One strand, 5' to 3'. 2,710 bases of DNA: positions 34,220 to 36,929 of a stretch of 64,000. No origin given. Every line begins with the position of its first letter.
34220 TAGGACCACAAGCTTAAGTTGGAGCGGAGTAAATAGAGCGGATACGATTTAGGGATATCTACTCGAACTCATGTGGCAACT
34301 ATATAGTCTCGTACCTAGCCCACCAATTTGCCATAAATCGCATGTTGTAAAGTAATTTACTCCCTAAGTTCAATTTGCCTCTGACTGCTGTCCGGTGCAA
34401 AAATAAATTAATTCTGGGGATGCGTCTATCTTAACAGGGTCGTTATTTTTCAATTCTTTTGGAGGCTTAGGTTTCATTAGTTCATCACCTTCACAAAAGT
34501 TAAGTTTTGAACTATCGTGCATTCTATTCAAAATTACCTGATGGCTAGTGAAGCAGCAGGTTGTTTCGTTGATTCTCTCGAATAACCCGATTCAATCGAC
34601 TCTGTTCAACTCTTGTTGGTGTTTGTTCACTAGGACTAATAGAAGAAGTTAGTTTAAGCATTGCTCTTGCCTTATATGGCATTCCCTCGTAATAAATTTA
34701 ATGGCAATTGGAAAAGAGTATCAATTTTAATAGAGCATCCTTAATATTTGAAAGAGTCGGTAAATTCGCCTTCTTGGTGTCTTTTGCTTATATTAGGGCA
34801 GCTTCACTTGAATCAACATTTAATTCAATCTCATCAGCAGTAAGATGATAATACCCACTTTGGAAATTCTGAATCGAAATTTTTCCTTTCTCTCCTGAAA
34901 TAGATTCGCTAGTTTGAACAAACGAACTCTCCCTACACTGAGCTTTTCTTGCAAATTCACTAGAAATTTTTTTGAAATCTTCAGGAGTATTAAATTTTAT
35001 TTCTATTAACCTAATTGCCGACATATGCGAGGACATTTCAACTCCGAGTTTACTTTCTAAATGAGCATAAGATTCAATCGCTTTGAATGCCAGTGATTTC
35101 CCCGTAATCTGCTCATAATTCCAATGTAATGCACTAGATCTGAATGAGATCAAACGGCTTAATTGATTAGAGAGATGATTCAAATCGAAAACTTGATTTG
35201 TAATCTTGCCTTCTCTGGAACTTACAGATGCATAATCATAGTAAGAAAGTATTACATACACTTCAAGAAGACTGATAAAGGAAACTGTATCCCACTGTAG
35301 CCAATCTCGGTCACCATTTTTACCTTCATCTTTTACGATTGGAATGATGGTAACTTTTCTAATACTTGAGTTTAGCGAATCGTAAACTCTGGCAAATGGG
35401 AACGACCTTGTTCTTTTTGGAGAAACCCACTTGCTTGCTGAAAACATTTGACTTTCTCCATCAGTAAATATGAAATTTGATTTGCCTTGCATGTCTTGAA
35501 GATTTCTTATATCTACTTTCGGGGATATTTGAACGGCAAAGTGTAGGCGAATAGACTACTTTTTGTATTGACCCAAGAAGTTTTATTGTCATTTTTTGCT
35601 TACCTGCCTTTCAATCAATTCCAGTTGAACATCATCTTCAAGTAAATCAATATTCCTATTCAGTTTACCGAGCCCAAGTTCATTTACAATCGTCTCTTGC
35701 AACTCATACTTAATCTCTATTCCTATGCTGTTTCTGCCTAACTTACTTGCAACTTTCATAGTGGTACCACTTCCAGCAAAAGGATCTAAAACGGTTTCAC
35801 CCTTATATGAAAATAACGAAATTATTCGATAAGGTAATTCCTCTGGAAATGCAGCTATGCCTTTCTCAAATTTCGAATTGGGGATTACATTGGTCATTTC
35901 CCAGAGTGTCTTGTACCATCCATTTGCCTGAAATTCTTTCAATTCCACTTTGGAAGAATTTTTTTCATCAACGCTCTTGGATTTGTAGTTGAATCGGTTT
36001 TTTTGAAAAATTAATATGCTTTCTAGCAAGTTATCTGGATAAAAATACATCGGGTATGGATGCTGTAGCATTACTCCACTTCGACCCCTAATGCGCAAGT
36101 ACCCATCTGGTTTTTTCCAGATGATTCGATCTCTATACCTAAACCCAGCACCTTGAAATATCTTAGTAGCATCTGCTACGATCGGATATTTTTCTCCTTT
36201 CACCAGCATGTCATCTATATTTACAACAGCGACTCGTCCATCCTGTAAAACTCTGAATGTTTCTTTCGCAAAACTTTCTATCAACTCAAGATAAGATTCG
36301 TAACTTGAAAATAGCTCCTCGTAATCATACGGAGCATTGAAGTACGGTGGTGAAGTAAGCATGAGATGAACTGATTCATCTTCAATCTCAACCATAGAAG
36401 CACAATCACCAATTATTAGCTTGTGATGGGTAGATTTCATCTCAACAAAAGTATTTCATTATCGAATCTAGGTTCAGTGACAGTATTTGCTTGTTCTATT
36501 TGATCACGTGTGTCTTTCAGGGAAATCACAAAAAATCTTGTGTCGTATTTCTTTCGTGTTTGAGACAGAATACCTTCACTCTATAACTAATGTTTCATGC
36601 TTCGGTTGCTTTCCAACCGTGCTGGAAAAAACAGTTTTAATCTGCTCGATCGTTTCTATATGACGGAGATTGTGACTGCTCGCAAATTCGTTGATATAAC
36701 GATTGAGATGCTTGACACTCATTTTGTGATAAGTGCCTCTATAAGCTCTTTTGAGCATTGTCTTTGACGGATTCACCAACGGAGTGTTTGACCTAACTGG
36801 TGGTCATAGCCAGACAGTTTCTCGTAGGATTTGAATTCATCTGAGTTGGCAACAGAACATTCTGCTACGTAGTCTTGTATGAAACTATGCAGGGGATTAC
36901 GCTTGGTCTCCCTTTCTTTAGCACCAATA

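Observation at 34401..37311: Built-in empty-site versus filled-site comparison shows the R-M/IS segment is a later insertion into the array tail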

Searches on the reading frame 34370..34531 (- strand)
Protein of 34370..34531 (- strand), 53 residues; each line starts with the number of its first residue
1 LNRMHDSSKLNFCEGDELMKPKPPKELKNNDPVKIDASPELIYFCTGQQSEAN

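Call 6: search_protein_families(library=pfam, proteins=[window:34370-34531:-], max_evalue=0.01)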
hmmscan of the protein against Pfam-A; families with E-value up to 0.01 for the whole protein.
window:34370-34531:- (53 aa): 0 families

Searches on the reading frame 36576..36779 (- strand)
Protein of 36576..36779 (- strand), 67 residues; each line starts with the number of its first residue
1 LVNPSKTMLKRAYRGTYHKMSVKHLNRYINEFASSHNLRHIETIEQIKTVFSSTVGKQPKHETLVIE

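Call 6: search_protein_families(library=pfam, proteins=[window:36576-36779:-], max_evalue=0.01)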
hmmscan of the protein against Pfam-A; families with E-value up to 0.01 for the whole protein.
window:36576-36779:- (67 aa): 1 family
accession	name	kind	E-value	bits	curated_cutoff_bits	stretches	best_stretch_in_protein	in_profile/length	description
PF12762.13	DDE_Tnp_IS1595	-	6e-07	30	27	1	7-33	123-149/153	ISXO2-like transposase domain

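Call 11: search_protein_families(library=ncbifam, proteins=[window:36576-36779:-], max_evalue=0.1)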
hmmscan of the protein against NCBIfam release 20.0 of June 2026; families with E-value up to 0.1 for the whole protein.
window:36576-36779:- (67 aa): 1 family
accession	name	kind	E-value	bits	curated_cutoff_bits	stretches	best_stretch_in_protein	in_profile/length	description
NF033547.1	transpos_IS1595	equivalog_domain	1.1e-05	25.4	75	1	8-39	184-215/215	IS1595 family transposase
